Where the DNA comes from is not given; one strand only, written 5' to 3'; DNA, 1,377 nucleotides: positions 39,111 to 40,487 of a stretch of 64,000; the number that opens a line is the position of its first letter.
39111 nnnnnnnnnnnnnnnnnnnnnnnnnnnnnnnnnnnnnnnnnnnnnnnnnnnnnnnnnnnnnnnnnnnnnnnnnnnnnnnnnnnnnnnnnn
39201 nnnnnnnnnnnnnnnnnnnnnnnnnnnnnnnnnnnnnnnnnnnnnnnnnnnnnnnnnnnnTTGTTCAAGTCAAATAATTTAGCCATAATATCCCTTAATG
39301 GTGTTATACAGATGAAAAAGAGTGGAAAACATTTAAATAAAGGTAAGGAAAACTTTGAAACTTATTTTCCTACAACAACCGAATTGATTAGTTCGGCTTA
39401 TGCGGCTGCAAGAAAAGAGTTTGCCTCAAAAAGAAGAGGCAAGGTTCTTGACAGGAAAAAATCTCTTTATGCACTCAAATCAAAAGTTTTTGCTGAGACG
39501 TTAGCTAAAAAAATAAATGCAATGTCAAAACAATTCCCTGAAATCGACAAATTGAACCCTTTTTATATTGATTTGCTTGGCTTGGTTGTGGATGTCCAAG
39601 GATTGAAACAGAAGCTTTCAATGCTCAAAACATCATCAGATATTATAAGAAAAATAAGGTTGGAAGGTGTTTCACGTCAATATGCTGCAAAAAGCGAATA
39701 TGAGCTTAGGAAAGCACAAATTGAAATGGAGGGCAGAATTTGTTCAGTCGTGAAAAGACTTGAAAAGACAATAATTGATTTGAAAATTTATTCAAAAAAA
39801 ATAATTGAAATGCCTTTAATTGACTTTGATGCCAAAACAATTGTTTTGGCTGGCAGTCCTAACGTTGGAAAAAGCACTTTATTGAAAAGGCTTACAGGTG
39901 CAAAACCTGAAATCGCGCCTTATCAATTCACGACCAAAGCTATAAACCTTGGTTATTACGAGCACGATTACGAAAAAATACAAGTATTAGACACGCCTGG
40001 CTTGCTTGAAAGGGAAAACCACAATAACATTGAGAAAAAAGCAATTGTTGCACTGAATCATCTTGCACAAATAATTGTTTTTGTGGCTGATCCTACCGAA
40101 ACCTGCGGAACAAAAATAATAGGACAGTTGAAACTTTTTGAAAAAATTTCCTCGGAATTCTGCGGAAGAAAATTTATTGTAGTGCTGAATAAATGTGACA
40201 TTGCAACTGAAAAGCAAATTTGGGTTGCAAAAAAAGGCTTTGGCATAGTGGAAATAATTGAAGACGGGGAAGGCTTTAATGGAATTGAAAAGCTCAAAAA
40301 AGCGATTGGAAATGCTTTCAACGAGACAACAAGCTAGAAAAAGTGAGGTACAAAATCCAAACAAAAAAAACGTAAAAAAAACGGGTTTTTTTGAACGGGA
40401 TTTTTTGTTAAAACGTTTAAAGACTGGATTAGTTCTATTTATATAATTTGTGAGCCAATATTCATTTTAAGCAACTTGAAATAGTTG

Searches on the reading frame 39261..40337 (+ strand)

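Call 108: search_protein_families(library=pfam, proteins=[window:39261-40337:+], max_evalue=0.001)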
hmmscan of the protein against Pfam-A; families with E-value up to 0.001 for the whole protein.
window:39261-40337:+ (358 aa): 7 families
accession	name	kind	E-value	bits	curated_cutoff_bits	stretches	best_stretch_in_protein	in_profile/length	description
PF17835.6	NOG1_N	-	6.2e-23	82.1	22.9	1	37-188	8-160/160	NOG1 N-terminal helical domain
PF01926.29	MMR_HSR1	-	1.3e-22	80.5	21.9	1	193-311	1-113/113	50S ribosome-binding GTPase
PF06858.20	NOG1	-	5.5e-21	74.6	27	1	256-313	1-58/58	Nucleolar GTP-binding protein 1 (NOG1)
PF02421.24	FeoB_N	-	3.3e-15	56.4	27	1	193-325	2-128/156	Ferrous iron transport protein B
PF03193.22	RsgA_GTPase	-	8.8e-06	26.1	30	0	181-215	96-131/174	RsgA GTPase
PF00350.29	Dynamin_N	-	1.2e-05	25.8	27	0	223-311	86-167/168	Dynamin family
PF04548.22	AIG1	-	0.00088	19.1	27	0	193-268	2-79/212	AIG1 family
